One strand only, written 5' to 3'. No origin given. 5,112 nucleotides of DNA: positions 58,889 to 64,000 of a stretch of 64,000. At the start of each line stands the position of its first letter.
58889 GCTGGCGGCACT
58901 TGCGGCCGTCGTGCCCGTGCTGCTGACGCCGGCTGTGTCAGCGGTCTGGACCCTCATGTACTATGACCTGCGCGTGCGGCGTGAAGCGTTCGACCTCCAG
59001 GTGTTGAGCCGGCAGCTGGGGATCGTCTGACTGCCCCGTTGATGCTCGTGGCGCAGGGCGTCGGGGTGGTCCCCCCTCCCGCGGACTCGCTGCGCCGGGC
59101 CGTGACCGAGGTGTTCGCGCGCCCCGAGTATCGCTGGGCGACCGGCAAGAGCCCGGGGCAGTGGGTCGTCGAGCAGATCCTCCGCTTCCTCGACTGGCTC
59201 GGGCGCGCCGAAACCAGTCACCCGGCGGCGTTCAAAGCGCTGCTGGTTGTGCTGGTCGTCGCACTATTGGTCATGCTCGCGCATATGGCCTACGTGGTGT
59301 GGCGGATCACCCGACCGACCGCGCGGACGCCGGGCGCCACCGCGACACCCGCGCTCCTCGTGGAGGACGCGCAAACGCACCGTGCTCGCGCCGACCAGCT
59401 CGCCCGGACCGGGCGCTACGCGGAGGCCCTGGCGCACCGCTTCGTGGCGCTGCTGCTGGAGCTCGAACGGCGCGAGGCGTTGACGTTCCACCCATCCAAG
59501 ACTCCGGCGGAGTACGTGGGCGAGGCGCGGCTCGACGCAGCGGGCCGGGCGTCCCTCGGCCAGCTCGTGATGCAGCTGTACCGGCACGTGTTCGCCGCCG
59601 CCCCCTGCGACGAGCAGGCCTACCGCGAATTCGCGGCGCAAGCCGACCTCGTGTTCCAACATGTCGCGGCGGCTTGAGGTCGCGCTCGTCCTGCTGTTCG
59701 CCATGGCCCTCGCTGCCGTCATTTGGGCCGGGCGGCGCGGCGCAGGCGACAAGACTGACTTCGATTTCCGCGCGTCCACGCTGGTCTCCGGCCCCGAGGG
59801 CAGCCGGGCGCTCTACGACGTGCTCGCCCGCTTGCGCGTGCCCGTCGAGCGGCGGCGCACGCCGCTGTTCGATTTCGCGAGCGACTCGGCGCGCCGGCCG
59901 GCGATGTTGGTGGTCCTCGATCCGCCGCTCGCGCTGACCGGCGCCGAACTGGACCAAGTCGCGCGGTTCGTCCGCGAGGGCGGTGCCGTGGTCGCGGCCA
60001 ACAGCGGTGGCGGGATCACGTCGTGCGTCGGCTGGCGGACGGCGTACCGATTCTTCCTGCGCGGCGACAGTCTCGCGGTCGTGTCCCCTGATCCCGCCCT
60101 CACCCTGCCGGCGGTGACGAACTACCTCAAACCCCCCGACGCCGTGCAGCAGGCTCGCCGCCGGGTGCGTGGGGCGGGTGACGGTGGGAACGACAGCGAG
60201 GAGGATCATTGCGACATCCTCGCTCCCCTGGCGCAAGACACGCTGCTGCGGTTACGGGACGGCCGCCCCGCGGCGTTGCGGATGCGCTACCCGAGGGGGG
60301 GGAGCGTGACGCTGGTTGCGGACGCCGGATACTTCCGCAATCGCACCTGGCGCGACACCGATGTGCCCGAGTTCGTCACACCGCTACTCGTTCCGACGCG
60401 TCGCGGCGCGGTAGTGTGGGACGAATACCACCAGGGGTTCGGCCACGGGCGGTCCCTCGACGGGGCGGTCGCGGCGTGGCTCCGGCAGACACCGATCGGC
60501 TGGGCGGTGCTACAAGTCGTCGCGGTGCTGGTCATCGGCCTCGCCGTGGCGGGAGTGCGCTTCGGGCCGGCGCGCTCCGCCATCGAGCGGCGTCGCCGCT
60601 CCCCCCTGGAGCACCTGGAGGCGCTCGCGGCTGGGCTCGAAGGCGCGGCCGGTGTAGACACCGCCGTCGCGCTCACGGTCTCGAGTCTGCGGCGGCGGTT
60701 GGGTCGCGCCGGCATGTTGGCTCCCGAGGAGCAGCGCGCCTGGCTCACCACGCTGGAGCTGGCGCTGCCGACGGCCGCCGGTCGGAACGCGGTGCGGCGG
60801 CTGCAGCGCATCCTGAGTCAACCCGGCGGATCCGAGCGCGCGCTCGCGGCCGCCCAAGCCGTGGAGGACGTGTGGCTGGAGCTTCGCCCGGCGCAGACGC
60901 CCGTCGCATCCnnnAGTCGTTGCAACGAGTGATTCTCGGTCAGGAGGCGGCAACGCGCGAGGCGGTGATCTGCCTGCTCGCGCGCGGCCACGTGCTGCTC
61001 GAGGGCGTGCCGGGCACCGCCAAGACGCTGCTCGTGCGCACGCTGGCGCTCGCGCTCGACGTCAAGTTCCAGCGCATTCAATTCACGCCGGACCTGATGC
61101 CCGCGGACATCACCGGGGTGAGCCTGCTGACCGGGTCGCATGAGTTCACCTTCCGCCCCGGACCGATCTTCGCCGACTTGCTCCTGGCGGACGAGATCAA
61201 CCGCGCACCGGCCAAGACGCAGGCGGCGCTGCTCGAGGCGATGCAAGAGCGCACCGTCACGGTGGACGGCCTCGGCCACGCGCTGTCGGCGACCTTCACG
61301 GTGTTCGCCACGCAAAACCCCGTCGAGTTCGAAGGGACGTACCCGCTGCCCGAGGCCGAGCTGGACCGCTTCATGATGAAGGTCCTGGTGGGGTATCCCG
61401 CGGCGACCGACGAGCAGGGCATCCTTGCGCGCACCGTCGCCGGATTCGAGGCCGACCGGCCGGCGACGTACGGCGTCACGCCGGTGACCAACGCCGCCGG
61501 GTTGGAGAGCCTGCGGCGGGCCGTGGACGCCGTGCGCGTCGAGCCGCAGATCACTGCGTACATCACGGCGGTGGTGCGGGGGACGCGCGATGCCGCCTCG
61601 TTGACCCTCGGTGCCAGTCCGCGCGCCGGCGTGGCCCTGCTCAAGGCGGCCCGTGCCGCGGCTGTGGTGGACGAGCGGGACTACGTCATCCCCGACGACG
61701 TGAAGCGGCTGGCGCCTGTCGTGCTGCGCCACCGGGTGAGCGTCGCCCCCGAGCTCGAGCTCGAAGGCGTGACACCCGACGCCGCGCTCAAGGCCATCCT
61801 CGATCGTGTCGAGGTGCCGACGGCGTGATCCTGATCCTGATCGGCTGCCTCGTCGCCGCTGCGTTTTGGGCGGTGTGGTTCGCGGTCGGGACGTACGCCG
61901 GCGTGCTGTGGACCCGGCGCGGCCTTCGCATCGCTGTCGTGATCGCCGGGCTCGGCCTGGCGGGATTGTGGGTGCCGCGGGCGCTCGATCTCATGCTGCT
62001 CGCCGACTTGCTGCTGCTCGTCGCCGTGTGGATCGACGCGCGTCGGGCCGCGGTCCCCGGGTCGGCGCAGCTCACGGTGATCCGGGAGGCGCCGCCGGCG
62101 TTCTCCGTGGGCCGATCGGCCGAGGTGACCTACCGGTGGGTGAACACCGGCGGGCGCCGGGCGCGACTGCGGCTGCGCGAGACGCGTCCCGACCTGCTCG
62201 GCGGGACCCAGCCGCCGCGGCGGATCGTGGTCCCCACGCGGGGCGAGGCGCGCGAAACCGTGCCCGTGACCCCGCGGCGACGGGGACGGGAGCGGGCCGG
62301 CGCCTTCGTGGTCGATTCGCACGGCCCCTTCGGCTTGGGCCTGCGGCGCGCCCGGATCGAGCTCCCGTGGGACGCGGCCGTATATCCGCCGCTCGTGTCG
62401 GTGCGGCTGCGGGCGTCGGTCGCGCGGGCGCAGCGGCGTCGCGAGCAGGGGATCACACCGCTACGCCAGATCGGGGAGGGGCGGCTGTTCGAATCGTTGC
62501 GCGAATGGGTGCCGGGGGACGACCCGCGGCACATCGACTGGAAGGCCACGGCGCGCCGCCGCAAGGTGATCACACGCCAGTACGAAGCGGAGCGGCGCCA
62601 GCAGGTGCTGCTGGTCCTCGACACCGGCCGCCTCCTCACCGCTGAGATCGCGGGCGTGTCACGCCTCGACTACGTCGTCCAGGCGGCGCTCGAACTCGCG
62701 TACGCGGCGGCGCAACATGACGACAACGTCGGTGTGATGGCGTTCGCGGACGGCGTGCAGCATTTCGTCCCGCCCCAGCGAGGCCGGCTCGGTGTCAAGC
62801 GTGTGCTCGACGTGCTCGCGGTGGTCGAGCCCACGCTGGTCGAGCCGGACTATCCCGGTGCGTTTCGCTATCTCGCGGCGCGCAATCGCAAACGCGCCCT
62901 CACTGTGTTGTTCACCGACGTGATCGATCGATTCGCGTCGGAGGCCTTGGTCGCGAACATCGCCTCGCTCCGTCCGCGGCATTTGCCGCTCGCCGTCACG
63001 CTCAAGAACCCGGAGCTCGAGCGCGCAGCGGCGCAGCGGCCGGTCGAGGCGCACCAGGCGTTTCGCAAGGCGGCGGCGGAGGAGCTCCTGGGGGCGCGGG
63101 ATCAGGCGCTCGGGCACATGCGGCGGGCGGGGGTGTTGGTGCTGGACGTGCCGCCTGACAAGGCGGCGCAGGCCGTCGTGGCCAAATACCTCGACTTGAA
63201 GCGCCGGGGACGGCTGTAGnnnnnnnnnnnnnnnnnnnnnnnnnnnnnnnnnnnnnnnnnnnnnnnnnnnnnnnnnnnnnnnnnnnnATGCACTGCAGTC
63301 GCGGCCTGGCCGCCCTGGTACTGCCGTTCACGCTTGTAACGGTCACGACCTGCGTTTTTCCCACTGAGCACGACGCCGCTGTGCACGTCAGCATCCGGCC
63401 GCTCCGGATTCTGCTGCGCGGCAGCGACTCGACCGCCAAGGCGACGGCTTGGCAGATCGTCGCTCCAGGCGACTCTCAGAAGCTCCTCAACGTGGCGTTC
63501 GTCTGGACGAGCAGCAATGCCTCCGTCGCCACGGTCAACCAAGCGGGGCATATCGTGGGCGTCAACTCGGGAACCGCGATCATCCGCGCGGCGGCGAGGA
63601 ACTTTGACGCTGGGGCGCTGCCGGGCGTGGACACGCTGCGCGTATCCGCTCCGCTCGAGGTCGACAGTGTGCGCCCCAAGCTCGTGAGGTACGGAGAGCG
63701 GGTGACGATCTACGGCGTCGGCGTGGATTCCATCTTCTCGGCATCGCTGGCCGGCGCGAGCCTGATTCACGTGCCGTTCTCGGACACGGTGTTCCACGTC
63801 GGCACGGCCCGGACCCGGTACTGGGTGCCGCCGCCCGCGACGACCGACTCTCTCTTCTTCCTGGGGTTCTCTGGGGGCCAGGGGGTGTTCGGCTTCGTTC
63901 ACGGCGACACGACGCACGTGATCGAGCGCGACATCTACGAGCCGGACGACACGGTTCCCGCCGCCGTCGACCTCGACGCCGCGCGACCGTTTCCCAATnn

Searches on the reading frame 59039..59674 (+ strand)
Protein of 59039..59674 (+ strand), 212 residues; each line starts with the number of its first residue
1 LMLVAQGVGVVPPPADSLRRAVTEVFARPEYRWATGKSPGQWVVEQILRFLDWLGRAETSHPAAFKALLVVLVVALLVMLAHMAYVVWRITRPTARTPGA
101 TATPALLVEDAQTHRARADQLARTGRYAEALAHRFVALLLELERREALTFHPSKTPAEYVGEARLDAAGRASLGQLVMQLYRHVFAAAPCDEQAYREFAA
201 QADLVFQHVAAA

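Call 71: search_protein_families(library=pfam, proteins=[window:59039-59674:+], max_evalue=0.0001)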
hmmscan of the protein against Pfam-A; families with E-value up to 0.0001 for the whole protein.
window:59039-59674:+ (212 aa): 1 family
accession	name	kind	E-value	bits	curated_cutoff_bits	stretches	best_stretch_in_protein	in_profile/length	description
PF13559.11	DUF4129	-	1e-06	29.1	24.8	1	135-200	2-66/69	Domain of unknown function (DUF4129)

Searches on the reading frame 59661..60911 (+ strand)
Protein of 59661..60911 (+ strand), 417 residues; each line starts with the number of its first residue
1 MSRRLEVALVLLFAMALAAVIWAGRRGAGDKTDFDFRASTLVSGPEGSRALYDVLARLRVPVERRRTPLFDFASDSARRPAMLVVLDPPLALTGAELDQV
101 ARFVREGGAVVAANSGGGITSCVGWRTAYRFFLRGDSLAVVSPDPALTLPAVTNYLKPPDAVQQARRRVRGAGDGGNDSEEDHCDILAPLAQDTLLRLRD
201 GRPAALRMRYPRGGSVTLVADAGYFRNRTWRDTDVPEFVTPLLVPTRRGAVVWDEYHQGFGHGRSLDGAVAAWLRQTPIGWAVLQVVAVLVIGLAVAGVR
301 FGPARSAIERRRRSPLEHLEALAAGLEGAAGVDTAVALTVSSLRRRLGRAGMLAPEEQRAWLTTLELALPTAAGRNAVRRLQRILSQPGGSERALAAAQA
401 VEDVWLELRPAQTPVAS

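Call 71: search_protein_families(library=pfam, proteins=[window:59661-60911:+], max_evalue=0.0001)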
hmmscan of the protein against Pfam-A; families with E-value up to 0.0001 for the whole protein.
window:59661-60911:+ (417 aa): 1 family
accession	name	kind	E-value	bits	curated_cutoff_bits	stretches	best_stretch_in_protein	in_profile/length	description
PF14258.12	DUF4350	-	1.5e-12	48.6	30.4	1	44-233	5-171/181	Domain of unknown function (DUF4350)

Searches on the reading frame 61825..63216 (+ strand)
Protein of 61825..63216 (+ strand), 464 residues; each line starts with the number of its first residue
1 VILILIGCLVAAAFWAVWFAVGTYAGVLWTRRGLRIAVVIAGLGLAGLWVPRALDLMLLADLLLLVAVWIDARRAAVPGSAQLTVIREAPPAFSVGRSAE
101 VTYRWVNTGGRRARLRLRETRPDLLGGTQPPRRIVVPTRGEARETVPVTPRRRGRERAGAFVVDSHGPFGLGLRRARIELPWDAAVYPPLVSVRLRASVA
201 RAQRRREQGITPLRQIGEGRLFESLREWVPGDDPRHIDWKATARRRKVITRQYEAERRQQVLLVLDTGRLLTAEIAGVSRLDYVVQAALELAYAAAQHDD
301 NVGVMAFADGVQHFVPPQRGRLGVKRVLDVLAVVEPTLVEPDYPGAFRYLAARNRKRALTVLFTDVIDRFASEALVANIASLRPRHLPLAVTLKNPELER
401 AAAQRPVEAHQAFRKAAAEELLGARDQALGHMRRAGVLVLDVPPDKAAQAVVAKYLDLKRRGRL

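Call 71: search_protein_families(library=pfam, proteins=[window:61825-63216:+], max_evalue=0.0001)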
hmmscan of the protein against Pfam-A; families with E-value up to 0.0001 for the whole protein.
window:61825-63216:+ (464 aa): 2 families
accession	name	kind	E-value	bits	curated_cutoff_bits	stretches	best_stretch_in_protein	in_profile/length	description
PF01882.25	DUF58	-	7.7e-33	114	23.4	1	225-408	2-183/216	Protein of unknown function DUF58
PF13519.12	VWA_2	-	3.8e-06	27.9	27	1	261-365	1-105/107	von Willebrand factor type A domain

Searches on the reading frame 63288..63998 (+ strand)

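Call 71: search_protein_families(library=pfam, proteins=[window:63288-63998:+], max_evalue=0.0001)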
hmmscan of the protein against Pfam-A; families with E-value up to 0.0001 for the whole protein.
window:63288-63998:+ (237 aa): 1 family
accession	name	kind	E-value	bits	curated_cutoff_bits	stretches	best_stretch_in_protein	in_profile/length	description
PF02368.24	Big_2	-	1e-05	25.8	22.8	1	63-104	28-69/79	Bacterial Ig-like domain (group 2)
